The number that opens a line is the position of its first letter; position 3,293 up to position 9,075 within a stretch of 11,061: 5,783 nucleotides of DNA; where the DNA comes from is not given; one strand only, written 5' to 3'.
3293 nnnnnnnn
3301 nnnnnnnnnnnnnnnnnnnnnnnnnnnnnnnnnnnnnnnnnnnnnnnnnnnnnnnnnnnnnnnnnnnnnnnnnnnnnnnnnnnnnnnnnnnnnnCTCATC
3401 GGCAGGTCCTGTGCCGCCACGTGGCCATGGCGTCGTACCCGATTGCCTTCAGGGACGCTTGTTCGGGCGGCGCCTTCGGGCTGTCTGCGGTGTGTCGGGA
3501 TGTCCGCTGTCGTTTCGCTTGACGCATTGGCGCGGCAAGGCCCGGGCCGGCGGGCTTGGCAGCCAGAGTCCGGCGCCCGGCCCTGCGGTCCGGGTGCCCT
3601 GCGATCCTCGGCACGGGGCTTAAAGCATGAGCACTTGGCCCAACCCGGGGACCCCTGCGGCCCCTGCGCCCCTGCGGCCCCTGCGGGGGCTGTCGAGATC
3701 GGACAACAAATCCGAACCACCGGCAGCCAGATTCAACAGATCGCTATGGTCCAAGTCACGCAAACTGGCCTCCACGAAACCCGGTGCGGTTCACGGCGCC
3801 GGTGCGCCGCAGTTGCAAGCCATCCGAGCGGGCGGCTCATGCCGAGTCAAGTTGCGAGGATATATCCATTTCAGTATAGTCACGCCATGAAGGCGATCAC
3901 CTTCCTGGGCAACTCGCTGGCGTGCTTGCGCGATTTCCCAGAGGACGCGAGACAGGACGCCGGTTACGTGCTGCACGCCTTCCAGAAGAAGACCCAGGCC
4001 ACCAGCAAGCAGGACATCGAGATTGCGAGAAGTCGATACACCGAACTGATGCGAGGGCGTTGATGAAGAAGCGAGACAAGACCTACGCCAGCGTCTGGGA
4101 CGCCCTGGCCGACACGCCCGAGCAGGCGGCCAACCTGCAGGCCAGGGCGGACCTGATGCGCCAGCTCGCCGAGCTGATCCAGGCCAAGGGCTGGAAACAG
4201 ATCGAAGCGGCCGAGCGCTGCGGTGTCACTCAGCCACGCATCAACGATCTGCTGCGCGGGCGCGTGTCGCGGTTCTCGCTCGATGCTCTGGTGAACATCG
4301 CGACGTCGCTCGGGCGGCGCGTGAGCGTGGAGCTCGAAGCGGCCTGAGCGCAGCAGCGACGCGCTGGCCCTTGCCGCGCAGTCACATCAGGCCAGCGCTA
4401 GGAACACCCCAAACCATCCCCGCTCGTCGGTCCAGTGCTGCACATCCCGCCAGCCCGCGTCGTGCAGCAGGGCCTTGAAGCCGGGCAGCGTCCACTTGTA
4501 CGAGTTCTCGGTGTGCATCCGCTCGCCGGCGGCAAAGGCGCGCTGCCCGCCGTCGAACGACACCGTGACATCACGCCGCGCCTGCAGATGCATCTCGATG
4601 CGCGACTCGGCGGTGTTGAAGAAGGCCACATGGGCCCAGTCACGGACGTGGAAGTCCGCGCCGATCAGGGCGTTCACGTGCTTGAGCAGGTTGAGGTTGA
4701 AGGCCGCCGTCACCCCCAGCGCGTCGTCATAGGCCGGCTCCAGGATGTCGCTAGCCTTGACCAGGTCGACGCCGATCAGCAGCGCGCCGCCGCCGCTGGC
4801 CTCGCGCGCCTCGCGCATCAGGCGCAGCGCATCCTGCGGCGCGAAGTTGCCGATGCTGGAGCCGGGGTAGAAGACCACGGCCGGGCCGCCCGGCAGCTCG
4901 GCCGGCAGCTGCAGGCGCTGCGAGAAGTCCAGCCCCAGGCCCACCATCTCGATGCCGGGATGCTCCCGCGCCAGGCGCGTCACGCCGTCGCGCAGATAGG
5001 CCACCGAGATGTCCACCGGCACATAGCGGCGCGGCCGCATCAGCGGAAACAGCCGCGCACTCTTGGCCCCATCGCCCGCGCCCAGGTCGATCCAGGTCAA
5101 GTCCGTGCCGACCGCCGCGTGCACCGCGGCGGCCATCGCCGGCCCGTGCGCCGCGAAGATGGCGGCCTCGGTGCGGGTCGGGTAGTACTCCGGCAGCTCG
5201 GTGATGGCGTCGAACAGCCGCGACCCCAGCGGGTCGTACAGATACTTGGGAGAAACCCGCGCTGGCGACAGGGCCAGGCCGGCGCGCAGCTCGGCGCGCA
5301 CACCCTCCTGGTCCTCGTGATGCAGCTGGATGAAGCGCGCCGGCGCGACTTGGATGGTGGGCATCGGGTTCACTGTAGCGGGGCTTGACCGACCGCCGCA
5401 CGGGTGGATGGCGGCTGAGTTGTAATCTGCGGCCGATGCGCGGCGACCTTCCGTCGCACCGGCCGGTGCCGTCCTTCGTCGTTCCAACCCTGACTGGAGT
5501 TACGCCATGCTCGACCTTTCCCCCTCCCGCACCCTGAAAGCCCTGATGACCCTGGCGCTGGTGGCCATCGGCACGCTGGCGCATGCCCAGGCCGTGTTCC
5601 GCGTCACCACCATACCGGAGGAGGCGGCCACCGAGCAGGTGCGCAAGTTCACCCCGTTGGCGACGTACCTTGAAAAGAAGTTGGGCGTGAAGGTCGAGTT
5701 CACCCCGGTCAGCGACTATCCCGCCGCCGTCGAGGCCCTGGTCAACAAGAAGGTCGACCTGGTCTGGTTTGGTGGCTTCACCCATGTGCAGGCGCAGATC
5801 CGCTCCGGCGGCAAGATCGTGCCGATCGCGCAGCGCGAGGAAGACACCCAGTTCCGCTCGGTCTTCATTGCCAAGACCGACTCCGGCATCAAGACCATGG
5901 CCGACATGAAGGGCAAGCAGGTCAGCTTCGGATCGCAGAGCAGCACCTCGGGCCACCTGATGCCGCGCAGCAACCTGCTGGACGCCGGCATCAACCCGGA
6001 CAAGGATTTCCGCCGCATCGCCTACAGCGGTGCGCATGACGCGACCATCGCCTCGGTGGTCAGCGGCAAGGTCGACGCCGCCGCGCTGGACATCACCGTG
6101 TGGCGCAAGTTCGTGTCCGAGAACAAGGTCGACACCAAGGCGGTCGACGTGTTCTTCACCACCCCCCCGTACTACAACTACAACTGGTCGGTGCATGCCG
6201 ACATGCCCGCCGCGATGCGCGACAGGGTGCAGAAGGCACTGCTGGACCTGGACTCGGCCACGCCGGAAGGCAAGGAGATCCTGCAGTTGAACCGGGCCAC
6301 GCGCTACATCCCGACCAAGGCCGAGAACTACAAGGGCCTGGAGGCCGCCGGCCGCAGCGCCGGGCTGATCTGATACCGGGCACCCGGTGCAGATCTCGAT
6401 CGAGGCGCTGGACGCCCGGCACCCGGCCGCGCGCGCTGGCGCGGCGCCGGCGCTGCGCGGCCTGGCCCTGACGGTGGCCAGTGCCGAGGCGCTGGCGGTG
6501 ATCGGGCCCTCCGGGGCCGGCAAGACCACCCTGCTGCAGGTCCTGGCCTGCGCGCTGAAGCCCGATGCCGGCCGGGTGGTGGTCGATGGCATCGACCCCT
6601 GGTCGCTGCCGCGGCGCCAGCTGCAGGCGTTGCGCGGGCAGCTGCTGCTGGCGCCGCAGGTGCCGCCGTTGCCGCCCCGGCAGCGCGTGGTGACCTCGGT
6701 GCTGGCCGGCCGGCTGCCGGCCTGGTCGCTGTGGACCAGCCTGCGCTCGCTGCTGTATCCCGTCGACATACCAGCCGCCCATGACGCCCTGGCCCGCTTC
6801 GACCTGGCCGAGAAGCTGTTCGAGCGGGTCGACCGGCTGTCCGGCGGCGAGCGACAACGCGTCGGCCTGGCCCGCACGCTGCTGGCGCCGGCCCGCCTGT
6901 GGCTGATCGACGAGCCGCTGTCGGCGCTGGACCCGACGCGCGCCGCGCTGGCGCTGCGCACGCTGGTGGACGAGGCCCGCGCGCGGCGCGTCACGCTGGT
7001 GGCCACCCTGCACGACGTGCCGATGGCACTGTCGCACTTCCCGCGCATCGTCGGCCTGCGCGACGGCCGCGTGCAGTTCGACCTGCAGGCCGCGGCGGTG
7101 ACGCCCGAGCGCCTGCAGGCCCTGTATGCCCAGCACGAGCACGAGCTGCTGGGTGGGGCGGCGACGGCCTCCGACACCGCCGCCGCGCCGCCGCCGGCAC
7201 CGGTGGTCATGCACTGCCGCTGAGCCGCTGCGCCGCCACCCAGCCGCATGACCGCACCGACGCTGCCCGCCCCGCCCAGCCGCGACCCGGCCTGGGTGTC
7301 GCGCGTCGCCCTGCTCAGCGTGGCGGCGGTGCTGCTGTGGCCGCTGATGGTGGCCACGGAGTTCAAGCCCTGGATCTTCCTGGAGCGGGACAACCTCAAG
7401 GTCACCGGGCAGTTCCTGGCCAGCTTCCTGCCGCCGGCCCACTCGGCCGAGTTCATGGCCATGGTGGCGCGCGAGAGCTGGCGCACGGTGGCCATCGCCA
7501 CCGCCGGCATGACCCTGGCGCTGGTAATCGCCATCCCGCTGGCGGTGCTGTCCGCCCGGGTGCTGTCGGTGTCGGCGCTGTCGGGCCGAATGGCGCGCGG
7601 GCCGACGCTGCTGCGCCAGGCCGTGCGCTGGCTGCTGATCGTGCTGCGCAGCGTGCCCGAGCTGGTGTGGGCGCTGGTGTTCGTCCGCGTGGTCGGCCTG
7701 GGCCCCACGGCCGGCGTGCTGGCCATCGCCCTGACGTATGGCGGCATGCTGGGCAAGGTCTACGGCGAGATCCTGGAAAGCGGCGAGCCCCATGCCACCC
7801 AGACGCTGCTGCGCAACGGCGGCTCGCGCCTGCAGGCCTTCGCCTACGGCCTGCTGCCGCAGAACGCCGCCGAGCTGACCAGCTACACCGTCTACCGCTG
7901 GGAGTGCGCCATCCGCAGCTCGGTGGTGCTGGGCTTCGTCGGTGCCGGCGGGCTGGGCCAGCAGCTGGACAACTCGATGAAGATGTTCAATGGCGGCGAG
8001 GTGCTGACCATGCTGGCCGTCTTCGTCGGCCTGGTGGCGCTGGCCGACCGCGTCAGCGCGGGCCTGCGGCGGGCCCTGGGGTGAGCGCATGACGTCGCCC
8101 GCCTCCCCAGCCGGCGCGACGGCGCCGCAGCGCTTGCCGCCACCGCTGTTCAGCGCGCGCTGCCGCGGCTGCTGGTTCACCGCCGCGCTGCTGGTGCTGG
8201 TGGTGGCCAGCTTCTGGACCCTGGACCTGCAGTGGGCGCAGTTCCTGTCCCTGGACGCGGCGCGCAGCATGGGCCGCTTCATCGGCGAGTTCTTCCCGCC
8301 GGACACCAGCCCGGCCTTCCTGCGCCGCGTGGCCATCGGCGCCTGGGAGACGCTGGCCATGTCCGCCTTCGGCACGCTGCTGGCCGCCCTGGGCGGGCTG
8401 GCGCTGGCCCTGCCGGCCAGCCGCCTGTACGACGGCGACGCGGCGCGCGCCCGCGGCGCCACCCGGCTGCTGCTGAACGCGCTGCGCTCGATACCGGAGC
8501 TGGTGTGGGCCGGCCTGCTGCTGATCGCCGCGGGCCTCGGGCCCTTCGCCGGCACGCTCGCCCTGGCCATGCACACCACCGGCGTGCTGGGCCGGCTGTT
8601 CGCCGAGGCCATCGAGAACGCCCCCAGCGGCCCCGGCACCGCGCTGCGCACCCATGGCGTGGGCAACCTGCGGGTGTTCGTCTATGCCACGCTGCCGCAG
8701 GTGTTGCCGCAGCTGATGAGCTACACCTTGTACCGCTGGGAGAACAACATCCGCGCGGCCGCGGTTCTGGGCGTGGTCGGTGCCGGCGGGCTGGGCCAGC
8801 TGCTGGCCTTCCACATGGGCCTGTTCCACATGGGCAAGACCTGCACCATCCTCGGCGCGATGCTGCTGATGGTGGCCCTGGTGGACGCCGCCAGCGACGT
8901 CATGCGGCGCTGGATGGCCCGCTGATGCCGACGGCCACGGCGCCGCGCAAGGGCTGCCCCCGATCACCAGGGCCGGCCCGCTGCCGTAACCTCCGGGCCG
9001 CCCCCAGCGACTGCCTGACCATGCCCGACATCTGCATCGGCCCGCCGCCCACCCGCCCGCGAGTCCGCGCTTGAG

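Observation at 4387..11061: Split ergothioneine locus: egtD divergent from an operon-like string phnD-phnC-phnE-phnE-SMR-methyltransferase-egtB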

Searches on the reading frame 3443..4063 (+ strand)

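Call 28: search_protein_families(library=pfam, proteins=[window:3443-4063:+], max_evalue=0.01)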
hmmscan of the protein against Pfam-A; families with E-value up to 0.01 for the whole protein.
window:3443-4063:+ (206 aa): 1 family
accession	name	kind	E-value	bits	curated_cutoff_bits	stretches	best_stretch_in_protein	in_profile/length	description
PF05973.20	Gp49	-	3.4e-08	33.9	23.9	1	171-199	61-89/90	Phage derived protein Gp49-like (DUF891)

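Call 52: search_protein_families(library=ncbifam, proteins=[window:3443-4063:+], max_evalue=0.1)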
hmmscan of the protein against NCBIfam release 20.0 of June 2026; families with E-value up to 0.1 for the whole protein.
window:3443-4063:+ (206 aa): 0 families

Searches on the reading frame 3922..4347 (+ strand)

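Call 28: search_protein_families(library=pfam, proteins=[window:3922-4347:+], max_evalue=0.01)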
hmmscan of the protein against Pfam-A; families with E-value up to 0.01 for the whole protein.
window:3922-4347:+ (141 aa): 5 families
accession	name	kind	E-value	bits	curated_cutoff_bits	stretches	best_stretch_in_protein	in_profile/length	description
PF13744.12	HTH_37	-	1.1e-25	89.6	27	1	62-137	2-78/80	Helix-turn-helix domain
PF01381.28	HTH_3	-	1.5e-08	34.9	23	1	82-132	1-50/55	Helix-turn-helix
PF13560.12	HTH_31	-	1.2e-07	32.4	27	1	80-131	4-55/64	Helix-turn-helix domain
PF13443.12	HTH_26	-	2.4e-05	24.9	22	1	82-131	2-51/63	Cro/C1-type HTH DNA-binding domain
PF13384.12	HTH_23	-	0.004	17.4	24.6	0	73-112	5-39/50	Homeodomain-like domain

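Call 52: search_protein_families(library=ncbifam, proteins=[window:3922-4347:+], max_evalue=0.1)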
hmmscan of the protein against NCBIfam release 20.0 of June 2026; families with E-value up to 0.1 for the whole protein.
window:3922-4347:+ (141 aa): 3 families
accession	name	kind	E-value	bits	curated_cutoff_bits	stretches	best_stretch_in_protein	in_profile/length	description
NF041951.1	phage_RstR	subfamily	0.034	14.4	80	1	80-130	5-54/108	RstR family transcriptional repressor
TIGR03070.1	couple_hipB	subfamily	0.06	13.3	71.65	1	87-131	12-55/58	type II toxin-antitoxin system Y4mF family antitoxin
TIGR02607.1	antidote_HigA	equivalog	0.069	13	47.7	0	84-131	14-60/81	HigA family addiction module antitoxin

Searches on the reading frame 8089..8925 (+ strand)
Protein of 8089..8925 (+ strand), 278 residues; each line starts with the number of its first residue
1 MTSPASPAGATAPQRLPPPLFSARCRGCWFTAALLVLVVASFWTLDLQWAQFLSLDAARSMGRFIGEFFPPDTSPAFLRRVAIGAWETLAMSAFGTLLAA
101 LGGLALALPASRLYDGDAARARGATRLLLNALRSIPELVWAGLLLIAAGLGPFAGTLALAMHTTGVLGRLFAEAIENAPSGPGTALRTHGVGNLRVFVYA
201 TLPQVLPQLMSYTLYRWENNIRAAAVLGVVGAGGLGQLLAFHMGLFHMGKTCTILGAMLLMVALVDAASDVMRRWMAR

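Call 5: search_protein_families(library=pfam, proteins=[window:8089-8925:+])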
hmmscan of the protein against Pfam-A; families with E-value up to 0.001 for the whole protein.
window:8089-8925:+ (278 aa): 1 family
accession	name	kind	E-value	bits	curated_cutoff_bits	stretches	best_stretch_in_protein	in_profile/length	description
PF00528.27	BPD_transp_1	-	5.9e-14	52.6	26.4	1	120-276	15-178/184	Binding-protein-dependent transport system inner membrane component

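Call 6: search_protein_families(library=ncbifam, proteins=[window:8089-8925:+])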
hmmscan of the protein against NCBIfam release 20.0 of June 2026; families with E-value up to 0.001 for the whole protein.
window:8089-8925:+ (278 aa): 4 families
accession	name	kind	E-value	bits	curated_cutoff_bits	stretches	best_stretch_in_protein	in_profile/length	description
TIGR01097.1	PhnE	equivalog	3e-75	253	216.7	1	24-276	4-251/252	phosphonate ABC transporter, permease protein PhnE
NF008049.0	PRK10782.1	subfamily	2.4e-07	30.7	212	1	76-271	4-209/217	methionine ABC transporter permease MetI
NF008196.0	PRK10952.1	equivalog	0.00014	20.9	439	1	82-265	139-320/356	glycine betaine/L-proline ABC transporter permease ProW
TIGR02359.1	thiW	equivalog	0.0009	19.4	84.35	1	204-262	75-132/160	energy coupling factor transporter S component ThiW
